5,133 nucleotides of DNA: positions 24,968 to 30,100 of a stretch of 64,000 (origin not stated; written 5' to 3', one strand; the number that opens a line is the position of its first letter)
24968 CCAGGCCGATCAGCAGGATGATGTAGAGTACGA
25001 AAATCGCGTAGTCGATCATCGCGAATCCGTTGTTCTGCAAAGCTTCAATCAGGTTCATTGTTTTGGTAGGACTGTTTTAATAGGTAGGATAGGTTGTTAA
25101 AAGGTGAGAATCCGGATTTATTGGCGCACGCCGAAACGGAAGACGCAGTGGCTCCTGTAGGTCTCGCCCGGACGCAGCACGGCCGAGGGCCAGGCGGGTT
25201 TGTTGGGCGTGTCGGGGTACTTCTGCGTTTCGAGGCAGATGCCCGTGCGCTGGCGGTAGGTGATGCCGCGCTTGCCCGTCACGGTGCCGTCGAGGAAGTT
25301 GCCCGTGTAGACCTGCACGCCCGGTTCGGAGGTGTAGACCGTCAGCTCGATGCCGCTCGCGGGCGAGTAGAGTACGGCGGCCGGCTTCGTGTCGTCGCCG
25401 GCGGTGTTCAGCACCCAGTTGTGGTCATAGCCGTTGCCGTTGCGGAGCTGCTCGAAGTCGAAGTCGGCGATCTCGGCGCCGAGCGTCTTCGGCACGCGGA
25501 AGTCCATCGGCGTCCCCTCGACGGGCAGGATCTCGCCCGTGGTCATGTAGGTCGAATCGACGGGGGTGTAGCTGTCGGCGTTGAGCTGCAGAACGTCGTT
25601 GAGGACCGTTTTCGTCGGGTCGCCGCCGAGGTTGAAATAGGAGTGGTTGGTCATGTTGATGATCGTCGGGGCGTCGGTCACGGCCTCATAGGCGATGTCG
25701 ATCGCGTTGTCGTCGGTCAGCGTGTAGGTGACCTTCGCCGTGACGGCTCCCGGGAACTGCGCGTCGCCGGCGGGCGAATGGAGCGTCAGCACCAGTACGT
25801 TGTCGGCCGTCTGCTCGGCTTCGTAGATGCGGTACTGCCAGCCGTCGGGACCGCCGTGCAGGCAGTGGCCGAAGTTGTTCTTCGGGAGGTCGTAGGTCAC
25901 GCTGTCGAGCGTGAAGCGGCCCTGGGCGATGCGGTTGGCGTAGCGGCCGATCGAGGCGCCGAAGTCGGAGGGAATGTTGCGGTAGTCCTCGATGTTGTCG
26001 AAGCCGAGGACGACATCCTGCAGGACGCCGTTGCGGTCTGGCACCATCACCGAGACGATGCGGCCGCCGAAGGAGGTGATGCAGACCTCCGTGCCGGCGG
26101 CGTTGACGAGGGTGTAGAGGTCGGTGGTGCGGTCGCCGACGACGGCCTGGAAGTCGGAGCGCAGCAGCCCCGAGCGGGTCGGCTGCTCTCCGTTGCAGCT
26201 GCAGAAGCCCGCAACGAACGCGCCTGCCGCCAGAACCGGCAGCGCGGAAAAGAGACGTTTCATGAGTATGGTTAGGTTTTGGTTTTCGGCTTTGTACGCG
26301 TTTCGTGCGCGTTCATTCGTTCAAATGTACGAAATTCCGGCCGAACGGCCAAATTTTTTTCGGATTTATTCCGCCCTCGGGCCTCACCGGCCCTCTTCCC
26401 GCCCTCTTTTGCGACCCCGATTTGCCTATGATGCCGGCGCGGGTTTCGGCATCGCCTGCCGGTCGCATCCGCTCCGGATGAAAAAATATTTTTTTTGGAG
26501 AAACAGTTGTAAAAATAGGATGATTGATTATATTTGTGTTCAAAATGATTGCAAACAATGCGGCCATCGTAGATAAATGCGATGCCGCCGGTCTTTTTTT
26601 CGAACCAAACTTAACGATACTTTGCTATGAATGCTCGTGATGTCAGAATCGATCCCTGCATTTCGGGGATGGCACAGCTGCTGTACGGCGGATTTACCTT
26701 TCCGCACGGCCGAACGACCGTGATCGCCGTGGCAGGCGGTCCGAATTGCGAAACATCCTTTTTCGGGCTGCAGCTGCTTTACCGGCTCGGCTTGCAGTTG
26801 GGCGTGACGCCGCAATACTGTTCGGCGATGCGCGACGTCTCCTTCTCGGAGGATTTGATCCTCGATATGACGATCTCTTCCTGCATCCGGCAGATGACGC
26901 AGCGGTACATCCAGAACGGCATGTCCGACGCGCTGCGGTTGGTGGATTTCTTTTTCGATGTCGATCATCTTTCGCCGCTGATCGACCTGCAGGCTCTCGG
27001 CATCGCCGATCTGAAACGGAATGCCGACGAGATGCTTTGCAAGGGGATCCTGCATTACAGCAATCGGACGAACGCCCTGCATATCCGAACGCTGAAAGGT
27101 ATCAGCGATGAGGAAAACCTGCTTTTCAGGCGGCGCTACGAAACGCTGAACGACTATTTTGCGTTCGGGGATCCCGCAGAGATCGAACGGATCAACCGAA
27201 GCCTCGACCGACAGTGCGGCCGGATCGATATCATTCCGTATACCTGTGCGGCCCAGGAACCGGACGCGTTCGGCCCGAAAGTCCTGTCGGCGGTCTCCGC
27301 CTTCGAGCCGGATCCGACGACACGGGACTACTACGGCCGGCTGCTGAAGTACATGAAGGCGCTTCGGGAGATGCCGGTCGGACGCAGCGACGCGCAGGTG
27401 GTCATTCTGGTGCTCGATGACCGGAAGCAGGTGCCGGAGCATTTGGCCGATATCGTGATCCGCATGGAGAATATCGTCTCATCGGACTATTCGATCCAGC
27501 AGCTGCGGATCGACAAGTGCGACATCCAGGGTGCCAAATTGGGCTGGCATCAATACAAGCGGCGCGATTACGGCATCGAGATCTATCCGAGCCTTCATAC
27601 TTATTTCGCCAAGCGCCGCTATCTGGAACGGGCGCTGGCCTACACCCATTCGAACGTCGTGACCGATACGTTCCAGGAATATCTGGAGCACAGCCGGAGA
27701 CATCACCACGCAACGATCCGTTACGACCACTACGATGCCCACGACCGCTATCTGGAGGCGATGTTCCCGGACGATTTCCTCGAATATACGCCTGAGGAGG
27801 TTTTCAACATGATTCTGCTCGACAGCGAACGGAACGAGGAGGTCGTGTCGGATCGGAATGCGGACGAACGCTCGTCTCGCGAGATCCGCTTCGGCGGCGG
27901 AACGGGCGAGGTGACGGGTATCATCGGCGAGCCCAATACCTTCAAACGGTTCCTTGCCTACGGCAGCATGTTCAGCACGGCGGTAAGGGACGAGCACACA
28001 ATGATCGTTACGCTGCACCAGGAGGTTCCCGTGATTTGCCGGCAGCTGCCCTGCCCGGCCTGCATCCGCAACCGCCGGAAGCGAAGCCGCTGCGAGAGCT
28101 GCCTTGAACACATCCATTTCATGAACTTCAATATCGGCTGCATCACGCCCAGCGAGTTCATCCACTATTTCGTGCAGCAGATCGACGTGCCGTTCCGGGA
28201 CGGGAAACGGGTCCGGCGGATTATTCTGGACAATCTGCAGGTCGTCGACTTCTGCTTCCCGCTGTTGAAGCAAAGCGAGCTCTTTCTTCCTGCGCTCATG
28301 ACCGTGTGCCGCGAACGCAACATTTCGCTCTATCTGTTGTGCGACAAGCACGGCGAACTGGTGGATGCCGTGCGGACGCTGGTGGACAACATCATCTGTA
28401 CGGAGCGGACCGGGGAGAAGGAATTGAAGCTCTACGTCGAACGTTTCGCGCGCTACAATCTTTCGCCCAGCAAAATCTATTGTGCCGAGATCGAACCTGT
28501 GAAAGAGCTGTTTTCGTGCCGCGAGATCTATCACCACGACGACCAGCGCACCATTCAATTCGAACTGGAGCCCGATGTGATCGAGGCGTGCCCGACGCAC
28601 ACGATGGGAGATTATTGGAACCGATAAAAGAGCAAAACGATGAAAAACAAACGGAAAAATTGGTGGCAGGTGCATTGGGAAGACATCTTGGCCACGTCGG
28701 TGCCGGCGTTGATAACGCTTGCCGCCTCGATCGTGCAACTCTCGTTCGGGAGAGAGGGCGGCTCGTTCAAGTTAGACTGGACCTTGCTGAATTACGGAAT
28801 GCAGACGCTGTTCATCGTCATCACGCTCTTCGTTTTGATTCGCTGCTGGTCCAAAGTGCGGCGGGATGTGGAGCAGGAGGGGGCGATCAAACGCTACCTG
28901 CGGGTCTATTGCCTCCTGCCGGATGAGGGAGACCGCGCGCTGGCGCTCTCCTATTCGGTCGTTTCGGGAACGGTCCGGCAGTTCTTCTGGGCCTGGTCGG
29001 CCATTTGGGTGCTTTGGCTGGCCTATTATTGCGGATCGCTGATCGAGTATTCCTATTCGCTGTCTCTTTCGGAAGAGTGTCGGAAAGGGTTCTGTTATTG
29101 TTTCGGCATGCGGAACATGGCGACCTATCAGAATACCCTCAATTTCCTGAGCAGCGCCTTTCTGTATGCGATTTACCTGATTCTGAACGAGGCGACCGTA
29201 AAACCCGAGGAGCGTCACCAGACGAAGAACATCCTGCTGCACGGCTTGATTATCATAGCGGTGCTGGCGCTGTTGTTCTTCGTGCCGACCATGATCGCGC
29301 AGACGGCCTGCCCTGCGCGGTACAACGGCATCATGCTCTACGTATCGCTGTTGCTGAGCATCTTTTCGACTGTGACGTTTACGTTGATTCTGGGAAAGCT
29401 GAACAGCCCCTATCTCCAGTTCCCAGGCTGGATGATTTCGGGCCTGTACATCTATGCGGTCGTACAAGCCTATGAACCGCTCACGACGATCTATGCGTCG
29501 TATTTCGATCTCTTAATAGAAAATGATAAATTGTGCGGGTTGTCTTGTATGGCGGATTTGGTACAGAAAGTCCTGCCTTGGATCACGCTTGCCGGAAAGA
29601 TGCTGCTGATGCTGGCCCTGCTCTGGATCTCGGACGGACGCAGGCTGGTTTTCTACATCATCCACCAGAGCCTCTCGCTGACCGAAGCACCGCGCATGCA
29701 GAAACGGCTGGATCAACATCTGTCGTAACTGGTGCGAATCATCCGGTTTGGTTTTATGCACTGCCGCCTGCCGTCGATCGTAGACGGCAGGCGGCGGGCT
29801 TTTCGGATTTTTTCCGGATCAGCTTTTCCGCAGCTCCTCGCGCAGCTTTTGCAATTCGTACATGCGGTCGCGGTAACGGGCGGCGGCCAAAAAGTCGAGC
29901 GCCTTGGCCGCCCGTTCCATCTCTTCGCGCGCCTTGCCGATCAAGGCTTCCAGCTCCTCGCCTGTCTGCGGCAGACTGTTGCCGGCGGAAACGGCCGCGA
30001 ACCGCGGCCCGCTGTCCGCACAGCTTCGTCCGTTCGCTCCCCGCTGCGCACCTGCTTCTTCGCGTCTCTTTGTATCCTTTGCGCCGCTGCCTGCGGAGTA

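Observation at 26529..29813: Orphan two-gene operon (tandem KaiC/RecA-like pseudo-ATPase plus ~8-TM membrane protein) between the arabinose operon and uvrB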

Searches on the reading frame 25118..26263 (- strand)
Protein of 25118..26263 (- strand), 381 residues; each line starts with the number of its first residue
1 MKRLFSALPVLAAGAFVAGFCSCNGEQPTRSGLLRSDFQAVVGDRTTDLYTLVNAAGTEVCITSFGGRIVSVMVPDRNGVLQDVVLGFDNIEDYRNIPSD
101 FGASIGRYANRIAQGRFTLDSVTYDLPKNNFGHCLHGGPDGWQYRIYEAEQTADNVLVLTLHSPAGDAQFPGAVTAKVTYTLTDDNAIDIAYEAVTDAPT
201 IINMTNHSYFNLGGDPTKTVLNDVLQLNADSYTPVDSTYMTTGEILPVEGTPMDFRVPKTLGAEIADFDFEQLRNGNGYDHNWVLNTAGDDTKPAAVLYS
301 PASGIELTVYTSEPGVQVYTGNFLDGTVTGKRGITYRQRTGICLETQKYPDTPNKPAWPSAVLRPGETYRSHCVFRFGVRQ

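Call 32: find_encoding_contigs(protein=window:25118-26263:-, flank=8000, max_places=10)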
Protein window:25118-26263:- (381 aa): 18 contigs read that carry it; 5 places shown.
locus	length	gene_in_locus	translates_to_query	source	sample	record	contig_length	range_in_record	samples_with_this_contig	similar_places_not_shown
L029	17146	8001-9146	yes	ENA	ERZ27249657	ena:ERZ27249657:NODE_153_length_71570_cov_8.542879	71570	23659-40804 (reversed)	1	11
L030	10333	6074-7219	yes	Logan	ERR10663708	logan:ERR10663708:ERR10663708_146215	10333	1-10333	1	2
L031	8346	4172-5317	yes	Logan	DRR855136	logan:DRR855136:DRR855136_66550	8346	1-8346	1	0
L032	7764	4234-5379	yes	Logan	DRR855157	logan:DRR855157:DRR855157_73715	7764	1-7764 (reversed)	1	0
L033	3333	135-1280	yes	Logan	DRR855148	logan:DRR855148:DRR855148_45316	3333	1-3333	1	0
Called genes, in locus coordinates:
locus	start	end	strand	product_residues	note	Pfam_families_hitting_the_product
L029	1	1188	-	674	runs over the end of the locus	PF03571:Peptidase_M49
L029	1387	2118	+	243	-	-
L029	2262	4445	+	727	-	PF04851:ResIII, PF17757:UvrB_inter, PF27431:UvrB_3rd, PF00271:Helicase_C, PF12344:UvrB, PF02151:UVR (weak)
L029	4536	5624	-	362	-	-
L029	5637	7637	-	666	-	-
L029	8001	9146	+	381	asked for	PF01263:Aldose_epim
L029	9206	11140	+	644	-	PF00474:SSF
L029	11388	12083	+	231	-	PF00596:Aldolase_II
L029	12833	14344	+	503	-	PF02610:AraA_N, PF24856:AraA_central, PF11762:Arabinose_Iso_C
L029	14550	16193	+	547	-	PF00370:FGGY_N (faint), PF02782:FGGY_C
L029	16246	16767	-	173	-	-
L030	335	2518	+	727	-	PF04851:ResIII, PF17757:UvrB_inter, PF27431:UvrB_3rd, PF00271:Helicase_C, PF12344:UvrB, PF02151:UVR (weak)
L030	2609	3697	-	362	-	-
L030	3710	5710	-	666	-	-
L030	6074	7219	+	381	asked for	PF01263:Aldose_epim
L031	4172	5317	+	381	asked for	PF01263:Aldose_epim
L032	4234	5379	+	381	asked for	PF01263:Aldose_epim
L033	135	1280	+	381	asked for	PF01263:Aldose_epim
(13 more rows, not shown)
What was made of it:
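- Tried and rejected: Empty-site test: all 18 contigs with the identical galM carry the pair (call 32).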

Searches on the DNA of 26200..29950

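Call 88: search_rna_families(source=window, start=26200, end=29950, threshold=evalue, max_evalue=1)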
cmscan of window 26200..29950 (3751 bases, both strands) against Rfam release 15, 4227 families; matches with E-value up to 1: 1.
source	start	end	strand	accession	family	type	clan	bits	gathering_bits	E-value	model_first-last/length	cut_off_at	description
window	26697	26743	-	RF03006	M23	Gene; sRNA;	-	21.4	41.2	0.82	1-53/53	no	M23 RNA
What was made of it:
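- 26560..26600 (+): Leader hairpin (26560-26588; 5+6 bp stem with one bulge) followed by U7 (26594-26600). It could be an attenuator or may have no function. No Rfam match (call 88).
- Tried and rejected: Rfam on the leader and the operon gave nothing (call 88).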
